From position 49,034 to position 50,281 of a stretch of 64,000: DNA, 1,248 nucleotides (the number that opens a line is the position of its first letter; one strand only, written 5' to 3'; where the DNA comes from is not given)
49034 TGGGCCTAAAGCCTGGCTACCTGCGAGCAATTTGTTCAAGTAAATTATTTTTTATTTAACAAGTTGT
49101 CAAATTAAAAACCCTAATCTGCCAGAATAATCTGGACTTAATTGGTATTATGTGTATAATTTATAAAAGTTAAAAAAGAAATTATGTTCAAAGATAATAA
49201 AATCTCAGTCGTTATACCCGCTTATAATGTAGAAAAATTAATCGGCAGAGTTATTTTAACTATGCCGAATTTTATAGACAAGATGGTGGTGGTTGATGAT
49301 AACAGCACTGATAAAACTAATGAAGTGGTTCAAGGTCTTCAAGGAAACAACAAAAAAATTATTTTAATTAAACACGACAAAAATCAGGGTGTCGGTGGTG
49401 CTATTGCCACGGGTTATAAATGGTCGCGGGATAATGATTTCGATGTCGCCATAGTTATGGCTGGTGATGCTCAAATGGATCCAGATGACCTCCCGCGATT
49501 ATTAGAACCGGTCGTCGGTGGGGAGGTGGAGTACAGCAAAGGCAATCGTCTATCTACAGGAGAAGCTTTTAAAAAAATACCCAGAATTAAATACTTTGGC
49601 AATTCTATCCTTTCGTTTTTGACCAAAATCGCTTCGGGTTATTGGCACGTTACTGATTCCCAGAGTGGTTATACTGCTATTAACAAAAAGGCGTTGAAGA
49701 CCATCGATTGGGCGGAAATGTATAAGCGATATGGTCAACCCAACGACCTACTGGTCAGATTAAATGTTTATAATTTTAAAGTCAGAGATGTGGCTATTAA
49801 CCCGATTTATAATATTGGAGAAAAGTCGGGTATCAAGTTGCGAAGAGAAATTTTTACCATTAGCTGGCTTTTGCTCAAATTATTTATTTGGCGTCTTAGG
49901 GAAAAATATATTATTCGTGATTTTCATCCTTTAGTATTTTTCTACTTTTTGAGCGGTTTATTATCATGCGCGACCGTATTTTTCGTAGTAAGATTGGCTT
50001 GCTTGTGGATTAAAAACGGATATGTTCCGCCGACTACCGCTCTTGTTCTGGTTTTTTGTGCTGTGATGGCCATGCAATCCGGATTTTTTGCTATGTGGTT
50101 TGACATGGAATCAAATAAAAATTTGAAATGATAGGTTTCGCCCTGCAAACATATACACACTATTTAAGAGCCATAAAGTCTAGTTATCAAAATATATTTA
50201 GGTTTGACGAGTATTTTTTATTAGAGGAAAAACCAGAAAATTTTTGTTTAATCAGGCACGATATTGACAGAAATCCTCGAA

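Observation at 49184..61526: Arn-like lipid-carrier amino-sugar module: GT2, ArnD-like deacylase and GT-C transferase, with duplicated parts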

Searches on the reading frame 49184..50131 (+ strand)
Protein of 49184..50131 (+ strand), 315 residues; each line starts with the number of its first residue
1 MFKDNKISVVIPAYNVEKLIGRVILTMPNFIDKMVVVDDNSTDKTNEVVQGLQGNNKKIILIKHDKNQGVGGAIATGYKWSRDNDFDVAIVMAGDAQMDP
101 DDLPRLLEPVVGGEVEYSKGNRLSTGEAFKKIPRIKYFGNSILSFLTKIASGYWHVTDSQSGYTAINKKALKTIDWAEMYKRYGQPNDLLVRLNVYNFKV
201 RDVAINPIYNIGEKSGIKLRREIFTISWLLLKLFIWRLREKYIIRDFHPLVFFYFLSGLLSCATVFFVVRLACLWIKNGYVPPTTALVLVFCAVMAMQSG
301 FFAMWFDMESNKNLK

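Call 4: search_protein_families(library=pfam, proteins=[window:49184-50131:+], max_evalue=0.01)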
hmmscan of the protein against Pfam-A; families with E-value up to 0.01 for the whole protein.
window:49184-50131:+ (315 aa): 3 families
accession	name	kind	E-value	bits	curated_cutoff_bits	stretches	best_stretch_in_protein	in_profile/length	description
PF00535.33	Glycos_transf_2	-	1.5e-25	90.5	23.3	1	8-174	1-167/168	Glycosyl transferase family 2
PF13641.12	Glyco_tranf_2_3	-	0.0001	22.9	27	1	7-110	3-111/230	Glycosyltransferase like family 2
PF10111.15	Glyco_tranf_2_2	-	0.0036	17.3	27.3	1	8-73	1-70/276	Glycosyltransferase like family 2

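Call 7: search_protein_families(library=ncbifam, proteins=[window:49184-50131:+], max_evalue=0.01)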
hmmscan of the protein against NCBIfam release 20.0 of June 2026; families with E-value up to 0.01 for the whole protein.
window:49184-50131:+ (315 aa): 21 families
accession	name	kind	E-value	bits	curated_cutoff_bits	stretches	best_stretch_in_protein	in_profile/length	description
TIGR04182.1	glyco_TIGR04182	equivalog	4.7e-17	62.3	325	1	7-179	2-164/293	S-layer glycoprotein N-glycosyltransferase AglJ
NF058614.1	PPMAGASynPpgS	equivalog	1e-14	54.5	370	1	8-175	3-166/226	polyprenyl-phospho-N-acetylgalactosaminyl synthase PpgS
NF047588.1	GlcsyltransPgfSStrep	equivalog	1.6e-12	47.3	500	1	6-184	2-177/308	glycosyltransferase PgfS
NF041391.1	DPhHxTase_Halo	equivalog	6e-12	45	375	1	13-212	3-188/213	dolichyl-phosphate hexose transferase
TIGR03937.1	PgaC_IcaA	equivalog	1.7e-09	37.2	422.3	1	5-104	45-144/407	poly-beta-1,6-N-acetyl-D-glucosamine synthase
NF010496.0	PRK13915.1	equivalog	2.2e-09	36.8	262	1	4-120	30-153/307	glucosyl-3-phosphoglycerate synthase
NF007986.1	PRK10714.1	equivalog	2.5e-08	33.3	529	1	5-109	6-114/316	undecaprenyl-phosphate 4-deoxy-4-formamido-L-arabinose transferase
NF047683.1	TeichurnBiosyTuaG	equivalog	4.4e-08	33.1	400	1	4-105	5-106/252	teichuronic acid biosynthesis protein TuaG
NF007482.0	PRK10073.1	equivalog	1.9e-07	30.4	423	1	3-108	4-108/334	glycosyltransferase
NF050050.1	ProtGlycPglI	equivalog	3e-06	26.8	500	1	6-68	3-69/306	GalNAc(5)-diNAcBac-PP-undecaprenol beta-1,3-glucosyltransferase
TIGR03965.1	mycofact_glyco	equivalog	1.4e-05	24.2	280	1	5-83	74-155/467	mycofactocin biosynthesis glycosyltransferase MftF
NF038302.1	EPS_HpsE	equivalog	2.4e-05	23.5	300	1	6-70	2-74/307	hormogonium polysaccharide biosynthesis glycosyltransferase HpsE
TIGR01556.1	rhamnosyltran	subfamily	7.4e-05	22.1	200.55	1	20-98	10-86/281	rhamnosyltransferase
TIGR04283.1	glyco_like_mftF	equivalog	0.00041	20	182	1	7-53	1-50/221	TIGR04283 family arsenosugar biosynthesis glycosyltransferase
NF041875.1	EPS_EpsD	equivalog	0.00091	18.7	370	1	7-80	1-77/325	exopolysaccharide biosynthesis glycosyltransferase EpsD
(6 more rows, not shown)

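Call 16: search_solved_structures(query=window:49184-50131:+, max_evalue=0.001)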
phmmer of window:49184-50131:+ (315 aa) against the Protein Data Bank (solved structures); distinct sequences matched with E-value up to 0.001: 7.
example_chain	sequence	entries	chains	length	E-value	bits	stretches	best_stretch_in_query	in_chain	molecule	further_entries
5mlz_A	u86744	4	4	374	1.6e-12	50.5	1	2-174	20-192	Dolichol monophosphate mannose synthase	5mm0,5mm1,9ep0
2z87_A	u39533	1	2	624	9e-07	31.6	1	7-82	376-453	Chondroitin synthase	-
2z86_A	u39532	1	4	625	9e-07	31.6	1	7-82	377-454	Chondroitin synthase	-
9hwj_A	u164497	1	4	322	2.6e-06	30.1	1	5-109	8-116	Undecaprenyl-phosphate 4-deoxy-4-formamido-L-arabinose transferase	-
9bhc_C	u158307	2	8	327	2e-05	27.2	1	5-109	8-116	Undecaprenyl-phosphate 4-deoxy-4-formamido-L-arabinose transferase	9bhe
8vxh_A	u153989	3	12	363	2.5e-05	26.8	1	5-109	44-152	Undecaprenyl-phosphate 4-deoxy-4-formamido-L-arabinose transferase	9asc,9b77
6p61_A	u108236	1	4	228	5.4e-05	25.8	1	4-79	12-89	Glycosyltransferase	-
